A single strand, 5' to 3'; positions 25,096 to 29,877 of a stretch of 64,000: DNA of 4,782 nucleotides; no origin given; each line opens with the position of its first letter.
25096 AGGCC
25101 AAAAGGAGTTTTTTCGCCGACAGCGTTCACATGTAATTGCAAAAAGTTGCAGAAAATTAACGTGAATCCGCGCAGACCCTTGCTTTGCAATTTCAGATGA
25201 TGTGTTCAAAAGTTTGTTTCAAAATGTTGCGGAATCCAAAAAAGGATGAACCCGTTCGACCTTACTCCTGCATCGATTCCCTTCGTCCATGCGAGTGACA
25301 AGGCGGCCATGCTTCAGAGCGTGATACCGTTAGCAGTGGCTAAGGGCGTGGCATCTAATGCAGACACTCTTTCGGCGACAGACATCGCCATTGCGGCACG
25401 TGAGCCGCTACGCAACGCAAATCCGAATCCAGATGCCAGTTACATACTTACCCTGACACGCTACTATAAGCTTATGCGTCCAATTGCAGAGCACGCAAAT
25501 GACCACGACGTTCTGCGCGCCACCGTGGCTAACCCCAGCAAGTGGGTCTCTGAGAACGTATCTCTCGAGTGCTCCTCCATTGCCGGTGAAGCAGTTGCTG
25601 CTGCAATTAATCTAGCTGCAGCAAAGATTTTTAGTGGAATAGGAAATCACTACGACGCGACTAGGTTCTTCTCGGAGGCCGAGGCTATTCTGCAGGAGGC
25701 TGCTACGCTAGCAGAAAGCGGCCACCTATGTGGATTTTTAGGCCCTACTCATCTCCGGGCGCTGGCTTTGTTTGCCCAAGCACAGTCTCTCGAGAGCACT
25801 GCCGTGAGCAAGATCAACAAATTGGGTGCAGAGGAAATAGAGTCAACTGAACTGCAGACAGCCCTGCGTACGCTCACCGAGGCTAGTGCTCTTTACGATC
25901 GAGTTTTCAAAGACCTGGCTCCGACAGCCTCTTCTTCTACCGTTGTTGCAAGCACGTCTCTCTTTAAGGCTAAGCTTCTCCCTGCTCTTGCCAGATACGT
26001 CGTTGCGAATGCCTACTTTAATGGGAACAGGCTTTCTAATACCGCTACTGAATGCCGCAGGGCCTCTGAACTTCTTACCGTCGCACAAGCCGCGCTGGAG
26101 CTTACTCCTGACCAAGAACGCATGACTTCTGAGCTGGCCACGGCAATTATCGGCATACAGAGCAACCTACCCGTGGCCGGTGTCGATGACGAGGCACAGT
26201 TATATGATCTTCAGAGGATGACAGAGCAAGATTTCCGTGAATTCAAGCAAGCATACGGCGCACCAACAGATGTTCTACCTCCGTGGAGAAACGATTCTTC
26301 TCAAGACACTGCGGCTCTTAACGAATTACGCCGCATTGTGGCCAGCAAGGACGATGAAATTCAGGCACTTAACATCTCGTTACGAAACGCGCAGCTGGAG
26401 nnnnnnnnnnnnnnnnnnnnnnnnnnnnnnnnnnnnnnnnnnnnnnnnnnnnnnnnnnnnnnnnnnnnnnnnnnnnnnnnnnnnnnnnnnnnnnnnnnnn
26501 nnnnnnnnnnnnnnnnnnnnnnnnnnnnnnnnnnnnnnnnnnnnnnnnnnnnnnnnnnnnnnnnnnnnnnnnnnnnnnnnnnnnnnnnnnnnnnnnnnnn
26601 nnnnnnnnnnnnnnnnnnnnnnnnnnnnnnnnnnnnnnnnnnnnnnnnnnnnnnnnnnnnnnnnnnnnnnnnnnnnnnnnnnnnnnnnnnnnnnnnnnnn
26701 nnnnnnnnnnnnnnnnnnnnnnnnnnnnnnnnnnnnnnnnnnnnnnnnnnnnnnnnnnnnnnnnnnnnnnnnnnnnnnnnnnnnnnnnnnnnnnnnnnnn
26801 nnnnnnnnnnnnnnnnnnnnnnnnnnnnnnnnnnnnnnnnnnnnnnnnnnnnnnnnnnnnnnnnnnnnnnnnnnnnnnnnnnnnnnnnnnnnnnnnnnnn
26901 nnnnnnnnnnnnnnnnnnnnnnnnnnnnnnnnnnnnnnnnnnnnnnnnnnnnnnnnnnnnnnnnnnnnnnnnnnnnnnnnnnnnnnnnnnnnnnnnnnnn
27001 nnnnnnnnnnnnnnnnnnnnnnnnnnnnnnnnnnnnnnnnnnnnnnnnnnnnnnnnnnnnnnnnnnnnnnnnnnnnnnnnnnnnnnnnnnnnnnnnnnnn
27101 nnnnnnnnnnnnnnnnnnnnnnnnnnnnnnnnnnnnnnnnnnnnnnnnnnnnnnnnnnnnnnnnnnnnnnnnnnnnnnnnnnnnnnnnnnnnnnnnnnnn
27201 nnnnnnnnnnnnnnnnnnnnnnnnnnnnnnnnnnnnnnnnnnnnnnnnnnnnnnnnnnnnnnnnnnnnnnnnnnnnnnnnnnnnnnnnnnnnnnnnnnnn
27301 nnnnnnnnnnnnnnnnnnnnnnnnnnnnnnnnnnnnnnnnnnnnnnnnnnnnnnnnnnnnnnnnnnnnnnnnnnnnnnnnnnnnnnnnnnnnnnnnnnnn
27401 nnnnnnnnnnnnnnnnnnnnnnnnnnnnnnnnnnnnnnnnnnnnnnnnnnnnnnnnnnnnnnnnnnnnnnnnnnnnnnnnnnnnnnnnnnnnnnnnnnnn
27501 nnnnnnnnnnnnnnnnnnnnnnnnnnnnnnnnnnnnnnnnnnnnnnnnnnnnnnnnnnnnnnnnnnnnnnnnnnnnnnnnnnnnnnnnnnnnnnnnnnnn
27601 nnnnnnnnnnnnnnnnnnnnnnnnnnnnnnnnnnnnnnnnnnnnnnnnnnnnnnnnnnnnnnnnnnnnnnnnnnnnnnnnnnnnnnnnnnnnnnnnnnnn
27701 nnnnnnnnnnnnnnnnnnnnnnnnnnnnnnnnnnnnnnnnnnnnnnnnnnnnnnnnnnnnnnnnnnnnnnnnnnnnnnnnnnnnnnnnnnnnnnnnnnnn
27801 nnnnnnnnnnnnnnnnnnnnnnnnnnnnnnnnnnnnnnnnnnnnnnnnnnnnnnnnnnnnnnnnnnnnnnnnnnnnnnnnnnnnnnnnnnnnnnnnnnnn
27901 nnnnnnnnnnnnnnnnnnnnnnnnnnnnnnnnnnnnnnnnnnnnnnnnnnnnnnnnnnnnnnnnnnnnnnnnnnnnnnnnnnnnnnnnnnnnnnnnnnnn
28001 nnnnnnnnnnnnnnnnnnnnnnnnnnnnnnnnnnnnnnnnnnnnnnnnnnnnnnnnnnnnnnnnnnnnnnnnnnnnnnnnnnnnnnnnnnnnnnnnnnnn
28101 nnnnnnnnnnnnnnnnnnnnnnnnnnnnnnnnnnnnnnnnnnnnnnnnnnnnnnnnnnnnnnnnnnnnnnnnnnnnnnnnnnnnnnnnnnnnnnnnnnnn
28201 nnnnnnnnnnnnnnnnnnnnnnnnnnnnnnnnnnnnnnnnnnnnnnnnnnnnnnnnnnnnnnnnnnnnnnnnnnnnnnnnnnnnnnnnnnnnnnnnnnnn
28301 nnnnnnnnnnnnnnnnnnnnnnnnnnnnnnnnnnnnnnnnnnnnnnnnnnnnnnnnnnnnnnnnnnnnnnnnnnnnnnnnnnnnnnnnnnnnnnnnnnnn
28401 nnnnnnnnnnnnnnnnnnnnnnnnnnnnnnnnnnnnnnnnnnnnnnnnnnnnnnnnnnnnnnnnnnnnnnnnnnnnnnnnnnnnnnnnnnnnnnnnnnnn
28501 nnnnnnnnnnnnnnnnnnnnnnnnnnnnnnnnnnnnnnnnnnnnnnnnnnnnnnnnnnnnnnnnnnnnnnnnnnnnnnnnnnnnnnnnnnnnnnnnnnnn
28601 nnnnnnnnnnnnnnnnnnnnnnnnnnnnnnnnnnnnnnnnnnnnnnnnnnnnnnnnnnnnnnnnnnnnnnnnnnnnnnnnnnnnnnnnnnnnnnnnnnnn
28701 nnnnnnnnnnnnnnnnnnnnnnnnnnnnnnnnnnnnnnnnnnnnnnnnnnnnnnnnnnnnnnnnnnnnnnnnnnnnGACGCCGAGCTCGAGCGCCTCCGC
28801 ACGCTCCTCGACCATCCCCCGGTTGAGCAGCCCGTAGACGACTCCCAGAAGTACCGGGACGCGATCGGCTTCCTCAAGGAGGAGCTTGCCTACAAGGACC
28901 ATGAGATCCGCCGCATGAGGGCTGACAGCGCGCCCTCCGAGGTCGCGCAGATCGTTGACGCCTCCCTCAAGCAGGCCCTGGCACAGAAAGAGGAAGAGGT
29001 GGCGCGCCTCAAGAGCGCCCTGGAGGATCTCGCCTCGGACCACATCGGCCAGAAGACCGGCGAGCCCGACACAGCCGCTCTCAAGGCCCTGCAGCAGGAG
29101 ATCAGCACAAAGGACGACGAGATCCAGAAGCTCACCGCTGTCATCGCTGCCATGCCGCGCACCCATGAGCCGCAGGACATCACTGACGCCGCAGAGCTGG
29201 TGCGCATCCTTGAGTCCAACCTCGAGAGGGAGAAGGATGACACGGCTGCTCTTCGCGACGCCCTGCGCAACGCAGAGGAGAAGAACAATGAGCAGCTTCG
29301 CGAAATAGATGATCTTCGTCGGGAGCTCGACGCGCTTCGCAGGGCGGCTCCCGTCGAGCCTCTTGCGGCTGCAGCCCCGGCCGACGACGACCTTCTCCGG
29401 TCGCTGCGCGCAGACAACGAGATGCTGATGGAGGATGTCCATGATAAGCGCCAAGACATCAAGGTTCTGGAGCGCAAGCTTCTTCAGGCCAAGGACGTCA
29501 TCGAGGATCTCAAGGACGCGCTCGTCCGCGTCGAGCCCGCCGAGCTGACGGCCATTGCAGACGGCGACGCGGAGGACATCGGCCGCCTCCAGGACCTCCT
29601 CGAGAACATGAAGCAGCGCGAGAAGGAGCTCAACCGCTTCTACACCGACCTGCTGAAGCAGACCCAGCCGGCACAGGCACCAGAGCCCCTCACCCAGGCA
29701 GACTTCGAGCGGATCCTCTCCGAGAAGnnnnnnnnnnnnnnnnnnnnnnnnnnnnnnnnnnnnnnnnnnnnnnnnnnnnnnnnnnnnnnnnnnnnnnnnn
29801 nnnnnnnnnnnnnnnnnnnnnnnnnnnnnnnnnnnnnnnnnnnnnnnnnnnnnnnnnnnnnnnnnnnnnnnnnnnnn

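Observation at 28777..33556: Five perfectly identical 951-bp in-frame tandem repeats inside a 9.7-kb coiled-coil gene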

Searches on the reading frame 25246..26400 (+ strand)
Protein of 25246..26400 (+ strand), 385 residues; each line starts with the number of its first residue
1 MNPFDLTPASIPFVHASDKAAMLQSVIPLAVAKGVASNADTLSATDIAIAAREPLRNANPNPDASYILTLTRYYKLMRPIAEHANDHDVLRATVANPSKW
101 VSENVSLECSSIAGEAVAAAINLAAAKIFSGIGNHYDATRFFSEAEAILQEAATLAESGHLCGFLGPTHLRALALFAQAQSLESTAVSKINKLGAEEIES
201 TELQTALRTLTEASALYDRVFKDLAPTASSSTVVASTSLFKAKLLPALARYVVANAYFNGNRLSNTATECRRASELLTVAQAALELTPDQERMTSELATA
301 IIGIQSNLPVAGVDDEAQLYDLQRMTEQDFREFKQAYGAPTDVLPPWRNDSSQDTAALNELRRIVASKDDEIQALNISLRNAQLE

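Call 7: search_protein_families(library=pfam, proteins=[window:25246-26400:+], max_evalue=0.1)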
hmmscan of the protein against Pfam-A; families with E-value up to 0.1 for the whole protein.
window:25246-26400:+ (385 aa): 0 families

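Call 18: find_homologous_proteins(query=window:25246-26325:+)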
Query window:25246-26325:+: 8000 candidates shared short words with the query, none scored E <= 0.001.
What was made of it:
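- Tried and rejected: A homology search with the N-terminal 360 aa found nothing even though identical proteins are in the collection (call 18).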

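Call 33: search_protein_representatives(protein=window:25246-26325:+)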
Query: 360 residues. Proteins with E-value up to 0.001 (for the whole library): 5; up to 1e-10: 3; up to 1e-30: 2. The best 5 are listed.
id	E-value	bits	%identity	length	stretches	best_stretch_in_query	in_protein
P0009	8.4e-225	761.2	100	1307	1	1-360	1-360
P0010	5.3e-59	216.5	42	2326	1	6-355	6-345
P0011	5.7e-24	101.4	97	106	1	188-248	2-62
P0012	3.8e-05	39.6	25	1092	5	127-204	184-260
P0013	9.9e-04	35.0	32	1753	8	254-319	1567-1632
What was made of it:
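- Tried and rejected: The exhaustive HMMER search (call 33) found only Giardia relatives plus two marginal TPR/HEAT-type hits.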

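Call 45: predict_structure(alignment_id=A1)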
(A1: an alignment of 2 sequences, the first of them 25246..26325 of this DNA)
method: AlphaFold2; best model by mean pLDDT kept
length: 360 residues; sequences in the alignment: 2
mean_pLDDT: 54.3   pTM: 0.52
mean pLDDT of the five models: 54.3, 45.7, 42.1, 41.8, 40.6
residues with pLDDT >= 90: 3; 70-90: 108; 50-70: 56; < 50: 193
segments of 3 or more residues with pLDDT < 50: 1-137, 160-164, 228-230, 311-331, 333-335, 337-360
pLDDT, mean of each block of 10 residues (from residue 1): 24 28 30 31 38 41 40 39 36 39 36 43 47 47 65 62 58 79 78 60 81 88 64 67 85 78 76 84 73 74 68 37 42 46 37 36
secondary structure, 60 per line:
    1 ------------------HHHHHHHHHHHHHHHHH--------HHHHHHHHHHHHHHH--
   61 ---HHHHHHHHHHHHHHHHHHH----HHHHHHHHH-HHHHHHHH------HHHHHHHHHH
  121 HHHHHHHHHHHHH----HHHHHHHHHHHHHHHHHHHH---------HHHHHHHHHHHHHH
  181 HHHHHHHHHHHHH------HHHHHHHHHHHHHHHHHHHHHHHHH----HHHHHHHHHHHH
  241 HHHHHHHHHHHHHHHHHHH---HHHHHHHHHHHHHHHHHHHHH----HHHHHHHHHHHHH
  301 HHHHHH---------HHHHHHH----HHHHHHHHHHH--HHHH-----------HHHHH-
elements in order: H19-35 H44-58 H64-82 H87-95 H97-104 H111-133 H138-157 H167-193 H200-224 H229-259 H263-283 H288-306 H316-322 H327-337 H340-343 H355-359
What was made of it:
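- Closest known: Bro1-domain proteins. Different: The model is of low confidence (pLDDT 54; call 45).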

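Call 49: fold_search(model_id=the predicted structure, library=pdb)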
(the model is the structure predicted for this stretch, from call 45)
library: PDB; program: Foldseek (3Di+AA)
matches with E <= 10: 602; with E <= 0.001: 0
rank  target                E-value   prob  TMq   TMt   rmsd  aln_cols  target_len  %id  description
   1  2oew                  9.9e-03  1.00  0.44  0.44   6.0       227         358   13  Structure of ALIX/AIP1 Bro1 Domain (released 2007-03-27)
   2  3c3o_A                2.7e-02  1.00  0.43  0.44   5.9       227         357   13  ALIX Bro1-domain:CHMIP4A co-crystal structure (released 2008-06-10)
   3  7v1m_G                4.6e-02  0.99  0.24  0.37  10.2       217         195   15  Structural basis for the co-chaperone relationship of sNASP and ASF1b (released 2022-04-20)
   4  3zxp_C                6.2e-02  1.00  0.39  0.37   5.5       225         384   13  Structural and Functional Analyses of the Bro1 Domain Protein BROX (released 2011-11-16)
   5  3um3_A                7.1e-02  1.00  0.38  0.37  14.0       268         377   14  Crystal structure of the Brox Bro1 domain in complex with the C-terminal tail of CHMP4B (released 2012-04-18)
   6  9nlw_H                8.1e-02  0.60  0.16  0.19  16.1       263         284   19  Y20S (Sec18-Sec17-Sec9-Sso1-Snc1) EDTA - Class 6 (released 2025-10-01)
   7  7cc7                  8.4e-02  0.54  0.16  0.21  15.4       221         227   13  Tetratricopeptide repeat (TPR) domain of protein tyrosine phosphatase-interacting protein 51 (PTPIP51) (released 2021-01-20)
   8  2oev                  1.2e-01  1.00  0.41  0.23   7.4       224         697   14  Crystal structure of ALIX/AIP1 (released 2007-03-27)
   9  8fbj                  1.2e-01  0.66  0.20  0.22  18.0       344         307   16  Improving the secretion of designed protein assemblies through negative design of cryptic transmembrane domains (released 2023-03-22)
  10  5k7v_A                1.6e-01  0.91  0.27  0.32  15.7       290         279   15  Computational Design of Self-Assembling Cyclic Protein Homooligomers (released 2017-04-12)
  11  7v6q_D                1.6e-01  0.90  0.24  0.34  10.7       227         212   14  Crystal structure of sNASP-ASF1A-H3.1-H4 complex (released 2021-12-29)
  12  3rau_A                1.7e-01  1.00  0.37  0.37   5.8       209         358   11  Crystal structure of the HD-PTP Bro1 domain (released 2011-09-14)
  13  5a7d_H                1.7e-01  0.75  0.26  0.26  14.3       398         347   13  Tetrameric assembly of LGN with Inscuteable (released 2016-08-03)
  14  7v6q_H                1.8e-01  0.89  0.23  0.35  10.6       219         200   14  Crystal structure of sNASP-ASF1A-H3.1-H4 complex (released 2021-12-29)
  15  8e0n_B                1.8e-01  0.82  0.20  0.33  10.6       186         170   20  Homotrimeric variant of tcTRP9, BGL18 (released 2023-04-12)
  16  1zb1_A                1.9e-01  1.00  0.40  0.39  20.0       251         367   12  Structure basis for endosomal targeting by the Bro1 domain (released 2005-06-14)
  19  3zxp_B                2.2e-01  1.00  0.40  0.38   5.3       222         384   14  Structural and Functional Analyses of the Bro1 Domain Protein BROX (released 2011-11-16)
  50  3rau_B                5.0e-01  0.99  0.37  0.37   5.7       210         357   11  Crystal structure of the HD-PTP Bro1 domain (released 2011-09-14)
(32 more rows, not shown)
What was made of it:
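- On Bro1-domain proteins: Foldseek top hits are Bro1 domains, but with E = 0.01-0.3 and TM about 0.4, from a model with pLDDT 54 (calls 45, 49)
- Closest known: Bro1-domain proteins. Same: The best structural matches of the N-terminal domain model are Bro1 domains (2oew E = 0.0099, TM 0.44 over 227 columns; also 3zxp, 3rau, 1zb1; call 49).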

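Call 50: search_solved_structures(query=A1, max_evalue=10)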
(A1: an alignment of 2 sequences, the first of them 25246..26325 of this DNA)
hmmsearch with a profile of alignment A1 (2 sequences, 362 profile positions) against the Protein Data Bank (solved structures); distinct sequences matched with E-value up to 10: 1.
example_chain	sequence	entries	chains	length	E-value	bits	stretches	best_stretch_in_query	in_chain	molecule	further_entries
9ijj_c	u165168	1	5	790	0.68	12.2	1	254-334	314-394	Kinesin-like protein KIF9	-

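Call 51: search_protein_families(library=pfam, proteins=[window:25246-26325:+], max_evalue=10)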
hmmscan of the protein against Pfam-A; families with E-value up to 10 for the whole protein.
window:25246-26325:+ (360 aa): 1 family
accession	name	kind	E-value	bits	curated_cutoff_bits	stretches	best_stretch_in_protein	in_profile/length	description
PF14649.11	Spatacsin_C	-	0.29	10.6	25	1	217-279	161-209/296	Spatacsin C-terminus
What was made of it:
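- On Bro1-domain proteins: There is no BRO1 hit in Pfam at E <= 10 (call 51), and none in a PDB profile search at E <= 10 (call 50)
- Closest known: Bro1-domain proteins. Different: No match reaches E <= 0.001, and there is no Pfam or PDB sequence match (calls 50, 51).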

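Call 56: find_encoding_contigs(protein=P0009, flank=6000, max_places=6)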
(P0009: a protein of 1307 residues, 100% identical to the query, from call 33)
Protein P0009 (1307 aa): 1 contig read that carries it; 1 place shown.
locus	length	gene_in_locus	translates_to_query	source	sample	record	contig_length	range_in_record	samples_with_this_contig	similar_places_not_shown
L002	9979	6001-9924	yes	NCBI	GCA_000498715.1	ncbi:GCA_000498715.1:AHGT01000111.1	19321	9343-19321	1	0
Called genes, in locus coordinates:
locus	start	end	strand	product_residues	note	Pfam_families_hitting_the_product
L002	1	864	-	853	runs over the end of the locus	PF00501:AMP-binding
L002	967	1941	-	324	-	PF08613:Cyclin, PF00134:Cyclin_N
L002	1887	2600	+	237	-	-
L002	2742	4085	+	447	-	PF04177:TAP42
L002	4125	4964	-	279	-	-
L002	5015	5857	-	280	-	-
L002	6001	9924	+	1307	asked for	-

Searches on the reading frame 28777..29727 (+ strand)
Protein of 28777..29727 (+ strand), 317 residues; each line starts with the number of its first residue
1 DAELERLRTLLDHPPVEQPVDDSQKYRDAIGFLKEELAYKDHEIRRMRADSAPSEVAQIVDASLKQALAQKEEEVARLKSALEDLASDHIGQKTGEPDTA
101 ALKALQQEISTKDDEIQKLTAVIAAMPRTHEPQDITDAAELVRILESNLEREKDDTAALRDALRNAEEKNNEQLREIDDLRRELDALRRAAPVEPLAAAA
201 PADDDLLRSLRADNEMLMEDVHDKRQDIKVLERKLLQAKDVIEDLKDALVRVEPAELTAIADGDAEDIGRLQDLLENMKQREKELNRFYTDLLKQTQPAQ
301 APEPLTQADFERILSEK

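Call 7: search_protein_families(library=pfam, proteins=[window:28777-29727:+], max_evalue=0.1)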
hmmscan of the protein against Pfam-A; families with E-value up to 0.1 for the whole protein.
window:28777-29727:+ (317 aa): 6 families
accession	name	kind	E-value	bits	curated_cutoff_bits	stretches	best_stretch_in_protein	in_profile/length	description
PF16515.11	HIP1_clath_bdg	-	0.00035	21.3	28.8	1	135-187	11-64/99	Clathrin-binding domain of Huntingtin-interacting protein 1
PF18504.6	Csm1_N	-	0.0099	16.7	26.3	0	48-93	14-61/70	Csm1 N-terminal domain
PF04859.17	DUF641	-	0.019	15.7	27.6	0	96-126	87-117/127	Plant protein of unknown function (DUF641)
PF05099.18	TerB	-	0.027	15.2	24.4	1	119-206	4-91/118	Tellurite resistance protein TerB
PF24922.1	ACBP4_C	-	0.03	15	31.2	1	142-186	12-56/105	Acyl-CoA-binding domain-containing protein 4-6, C-terminal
PF06818.20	Fez1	-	0.059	14.3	34.4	0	68-179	5-105/199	Fez1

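Call 53: predict_structure(protein=window:28777-29727:+)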
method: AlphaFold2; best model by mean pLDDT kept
length: 317 residues; sequences in the alignment: 1
mean_pLDDT: 65.9   pTM: 0.35
mean pLDDT of the five models: 65.9, 65.0, 63.9, 61.7, 60.5
residues with pLDDT >= 90: 0; 70-90: 152; 50-70: 116; < 50: 49
segments of 3 or more residues with pLDDT < 50: 17-20, 51-53, 95-97, 126-135, 253-261, 295-305
pLDDT, mean of each block of 10 residues (from residue 1): 69 55 68 77 67 51 74 83 70 55 80 79 53 49 72 75 79 80 76 53 71 76 77 72 64 46 56 62 59 45 49 61
secondary structure, 60 per line:
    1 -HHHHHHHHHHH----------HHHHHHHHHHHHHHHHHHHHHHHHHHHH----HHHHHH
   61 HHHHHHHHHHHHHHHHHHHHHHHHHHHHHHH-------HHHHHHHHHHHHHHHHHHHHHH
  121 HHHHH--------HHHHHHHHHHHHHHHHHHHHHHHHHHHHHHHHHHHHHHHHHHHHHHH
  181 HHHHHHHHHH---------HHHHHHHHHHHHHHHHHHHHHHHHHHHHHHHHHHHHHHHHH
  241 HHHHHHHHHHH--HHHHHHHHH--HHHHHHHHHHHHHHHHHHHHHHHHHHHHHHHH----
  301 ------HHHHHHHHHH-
elements in order: H2-12 H23-50 H55-91 H99-125 H134-190 H200-251 H254-262 H265-296 H307-316

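Call 73: fold_search(model_id=the predicted structure, library=pdb)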
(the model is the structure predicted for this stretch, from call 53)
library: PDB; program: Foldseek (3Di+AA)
matches with E <= 10: 221; with E <= 0.001: 0
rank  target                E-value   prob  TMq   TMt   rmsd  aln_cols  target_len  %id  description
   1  6h2e_Q                1.7e-01  0.60  0.24  0.28  35.1       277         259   13  Structure of the soluble AhlC of the tripartite alpha-pore forming toxin, AHL, from Aeromonas hydrophila. (released 2019-07-10)
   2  8i4v_A                3.1e-01  0.41  0.21  0.23  31.8       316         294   14  Cryo-EM structure of 5-subunit Smc5/6 arm region (released 2024-06-26)
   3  5c21_A                3.3e-01  0.30  0.17  0.20  19.2       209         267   16  Crystal structure of native HlyD from E. coli (released 2016-02-17)
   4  5c21_B                3.3e-01  0.28  0.16  0.19  19.1       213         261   14  Crystal structure of native HlyD from E. coli (released 2016-02-17)
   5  5c22_A                3.7e-01  0.30  0.17  0.20  19.4       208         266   16  Crystal structure of Zn-bound HlyD from E. coli (released 2016-02-17)
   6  9fqr_K2               3.7e-01  0.14  0.17  0.03  39.7       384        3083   14  96-nm repeat of axonemal doublet microtubules from bovine sperm (released 2025-03-26)
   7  6ikn_B                4.1e-01  0.30  0.22  0.22  39.6       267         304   12  Crystal structure of the GAS7 F-BAR domain (released 2019-10-16)
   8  5c22_C                4.3e-01  0.28  0.17  0.21  19.6       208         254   17  Crystal structure of Zn-bound HlyD from E. coli (released 2016-02-17)
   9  6h2e_P                4.6e-01  0.72  0.31  0.38  34.9       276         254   16  Structure of the soluble AhlC of the tripartite alpha-pore forming toxin, AHL, from Aeromonas hydrophila. (released 2019-07-10)
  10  5c22_B                5.7e-01  0.23  0.17  0.20  19.5       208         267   17  Crystal structure of Zn-bound HlyD from E. coli (released 2016-02-17)
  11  6h2x                  6.7e-01  0.07  0.12  0.12  47.7       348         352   18  MukB coiled-coil elbow from E. coli (released 2019-03-06)
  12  9jih_B                7.5e-01  0.23  0.23  0.27  43.5       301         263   14  Crystal structure of BAR domain of ACAP4 (released 2026-01-14)
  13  2z0o                  8.3e-01  0.15  0.20  0.18  42.2       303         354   12  Crystal structure of APPL1-BAR-PH domain (released 2008-05-13)
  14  7zr1_C                8.8e-01  0.18  0.23  0.10  42.2       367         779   14  Chaetomium thermophilum Mre11-Rad50-Nbs1 complex bound to ATPyS (composite structure) (released 2023-01-11)
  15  6ewy                  9.3e-01  0.69  0.34  0.50  27.5       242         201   15  RipA Peptidoglycan hydrolase (Rv1477, Mycobacterium tuberculosis) N-terminal domain (released 2018-05-02)
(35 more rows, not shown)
